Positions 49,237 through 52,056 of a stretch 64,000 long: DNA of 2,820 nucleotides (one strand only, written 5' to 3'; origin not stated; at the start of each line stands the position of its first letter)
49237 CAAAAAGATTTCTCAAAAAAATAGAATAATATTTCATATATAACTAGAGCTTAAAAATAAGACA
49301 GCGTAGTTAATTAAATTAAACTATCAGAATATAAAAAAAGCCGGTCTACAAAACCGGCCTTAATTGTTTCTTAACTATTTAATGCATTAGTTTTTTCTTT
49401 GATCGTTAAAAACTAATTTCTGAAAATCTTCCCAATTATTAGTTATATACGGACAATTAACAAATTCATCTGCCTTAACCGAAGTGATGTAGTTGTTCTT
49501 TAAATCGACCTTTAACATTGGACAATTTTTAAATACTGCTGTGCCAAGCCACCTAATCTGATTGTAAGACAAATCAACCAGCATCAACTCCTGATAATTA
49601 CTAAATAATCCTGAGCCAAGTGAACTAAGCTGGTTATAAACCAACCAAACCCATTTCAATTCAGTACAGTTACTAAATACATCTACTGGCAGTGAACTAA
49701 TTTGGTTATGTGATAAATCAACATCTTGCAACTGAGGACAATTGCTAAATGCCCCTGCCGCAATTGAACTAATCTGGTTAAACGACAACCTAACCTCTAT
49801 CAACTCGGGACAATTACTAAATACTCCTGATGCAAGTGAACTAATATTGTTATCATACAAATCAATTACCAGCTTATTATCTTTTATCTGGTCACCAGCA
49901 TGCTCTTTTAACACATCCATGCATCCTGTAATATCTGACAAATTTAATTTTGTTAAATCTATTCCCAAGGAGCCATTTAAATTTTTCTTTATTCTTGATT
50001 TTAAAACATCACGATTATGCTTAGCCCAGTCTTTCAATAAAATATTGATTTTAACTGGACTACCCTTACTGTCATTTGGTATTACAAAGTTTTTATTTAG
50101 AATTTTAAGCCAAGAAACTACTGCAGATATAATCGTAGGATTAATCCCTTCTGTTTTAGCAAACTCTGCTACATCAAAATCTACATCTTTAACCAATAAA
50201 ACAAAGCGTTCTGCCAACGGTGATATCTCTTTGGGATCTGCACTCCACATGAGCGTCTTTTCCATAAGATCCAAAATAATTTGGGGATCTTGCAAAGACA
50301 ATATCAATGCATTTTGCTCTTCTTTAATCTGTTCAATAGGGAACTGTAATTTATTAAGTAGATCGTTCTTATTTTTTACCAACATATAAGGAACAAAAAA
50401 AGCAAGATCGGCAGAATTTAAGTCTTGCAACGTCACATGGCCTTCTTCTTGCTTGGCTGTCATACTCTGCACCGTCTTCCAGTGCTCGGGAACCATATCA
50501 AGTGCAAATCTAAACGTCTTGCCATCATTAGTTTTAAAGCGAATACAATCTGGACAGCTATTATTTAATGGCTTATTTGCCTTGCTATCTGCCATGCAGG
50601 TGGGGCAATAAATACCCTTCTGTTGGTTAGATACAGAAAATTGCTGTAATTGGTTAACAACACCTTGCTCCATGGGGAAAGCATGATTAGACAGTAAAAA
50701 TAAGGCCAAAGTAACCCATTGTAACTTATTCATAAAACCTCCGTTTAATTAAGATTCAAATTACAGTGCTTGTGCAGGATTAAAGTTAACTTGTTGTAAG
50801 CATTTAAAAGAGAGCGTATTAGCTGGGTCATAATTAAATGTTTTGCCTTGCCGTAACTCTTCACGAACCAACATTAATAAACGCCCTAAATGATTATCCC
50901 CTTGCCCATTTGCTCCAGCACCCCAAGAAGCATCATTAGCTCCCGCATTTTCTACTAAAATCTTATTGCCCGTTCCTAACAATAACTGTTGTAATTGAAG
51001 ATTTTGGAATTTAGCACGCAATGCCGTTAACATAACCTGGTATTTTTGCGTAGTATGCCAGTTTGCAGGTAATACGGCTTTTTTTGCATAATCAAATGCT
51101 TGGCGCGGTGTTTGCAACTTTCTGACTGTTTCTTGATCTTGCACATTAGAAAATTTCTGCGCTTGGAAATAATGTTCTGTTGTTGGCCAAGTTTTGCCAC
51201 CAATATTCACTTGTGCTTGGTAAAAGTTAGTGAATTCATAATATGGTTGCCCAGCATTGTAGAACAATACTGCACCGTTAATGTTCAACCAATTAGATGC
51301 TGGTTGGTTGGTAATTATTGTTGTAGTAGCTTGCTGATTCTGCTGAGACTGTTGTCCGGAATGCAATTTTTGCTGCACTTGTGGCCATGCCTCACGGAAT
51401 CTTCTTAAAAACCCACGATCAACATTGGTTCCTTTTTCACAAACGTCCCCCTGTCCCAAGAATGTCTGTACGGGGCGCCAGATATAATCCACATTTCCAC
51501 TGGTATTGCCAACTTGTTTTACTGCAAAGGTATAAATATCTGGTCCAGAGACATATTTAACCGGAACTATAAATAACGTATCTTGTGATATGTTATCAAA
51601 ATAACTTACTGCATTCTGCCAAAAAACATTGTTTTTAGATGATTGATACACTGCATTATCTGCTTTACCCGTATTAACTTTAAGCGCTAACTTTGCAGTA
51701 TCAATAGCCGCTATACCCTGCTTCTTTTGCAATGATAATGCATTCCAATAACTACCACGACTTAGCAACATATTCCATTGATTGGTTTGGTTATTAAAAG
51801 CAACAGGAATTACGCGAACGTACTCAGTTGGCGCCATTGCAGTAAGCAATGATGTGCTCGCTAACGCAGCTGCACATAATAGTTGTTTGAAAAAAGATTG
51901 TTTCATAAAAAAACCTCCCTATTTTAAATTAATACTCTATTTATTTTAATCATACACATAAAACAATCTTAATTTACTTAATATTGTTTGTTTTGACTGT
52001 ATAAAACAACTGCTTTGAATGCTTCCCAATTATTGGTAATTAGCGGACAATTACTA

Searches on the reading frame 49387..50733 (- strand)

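Call 13: search_protein_families(library=pfam, proteins=[window:49387-50733:-], max_evalue=0.01)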
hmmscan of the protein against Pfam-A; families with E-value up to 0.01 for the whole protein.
window:49387-50733:- (448 aa): 5 families
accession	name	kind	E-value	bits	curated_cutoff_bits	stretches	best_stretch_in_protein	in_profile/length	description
PF13855.12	LRR_8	-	1e-39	134.6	27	5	290-345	6-61/61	Leucine rich repeat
PF13306.12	LRR_5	-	1.1e-18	67.7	27.7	2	294-407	19-126/127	BspA type Leucine rich repeat region (6 copies)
PF12799.13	LRR_4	-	1e-12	48.3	27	3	309-348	1-39/44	Leucine Rich repeats (2 copies)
PF00560.39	LRR_1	-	4.5e-07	29.2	20.6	0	335-356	2-23/23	Leucine Rich Repeat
PF23952.1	LRR_EndoS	-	0.0029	18.2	27.9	0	259-343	46-116/116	Endo-beta-N-acetylglucosaminidase EndoS LRR domain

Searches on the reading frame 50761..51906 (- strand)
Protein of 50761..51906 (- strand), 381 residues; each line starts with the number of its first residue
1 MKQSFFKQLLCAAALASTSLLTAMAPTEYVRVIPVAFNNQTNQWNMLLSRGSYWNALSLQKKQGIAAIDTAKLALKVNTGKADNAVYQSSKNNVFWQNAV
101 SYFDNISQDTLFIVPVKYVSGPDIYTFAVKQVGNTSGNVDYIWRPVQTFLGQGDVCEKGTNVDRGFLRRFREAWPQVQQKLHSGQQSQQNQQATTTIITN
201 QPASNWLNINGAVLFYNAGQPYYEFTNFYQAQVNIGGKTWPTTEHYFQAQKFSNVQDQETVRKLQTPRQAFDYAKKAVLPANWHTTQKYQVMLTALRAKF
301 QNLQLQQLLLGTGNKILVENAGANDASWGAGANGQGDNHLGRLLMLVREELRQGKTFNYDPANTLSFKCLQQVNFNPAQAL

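Call 13: search_protein_families(library=pfam, proteins=[window:50761-51906:-], max_evalue=0.01)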
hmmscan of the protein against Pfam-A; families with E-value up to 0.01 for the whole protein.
window:50761-51906:- (381 aa): 1 family
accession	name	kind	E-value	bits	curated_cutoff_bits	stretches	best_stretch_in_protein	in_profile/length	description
PF08719.17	NADAR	-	4.8e-30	105.4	35.1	1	215-352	2-163/163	NADAR domain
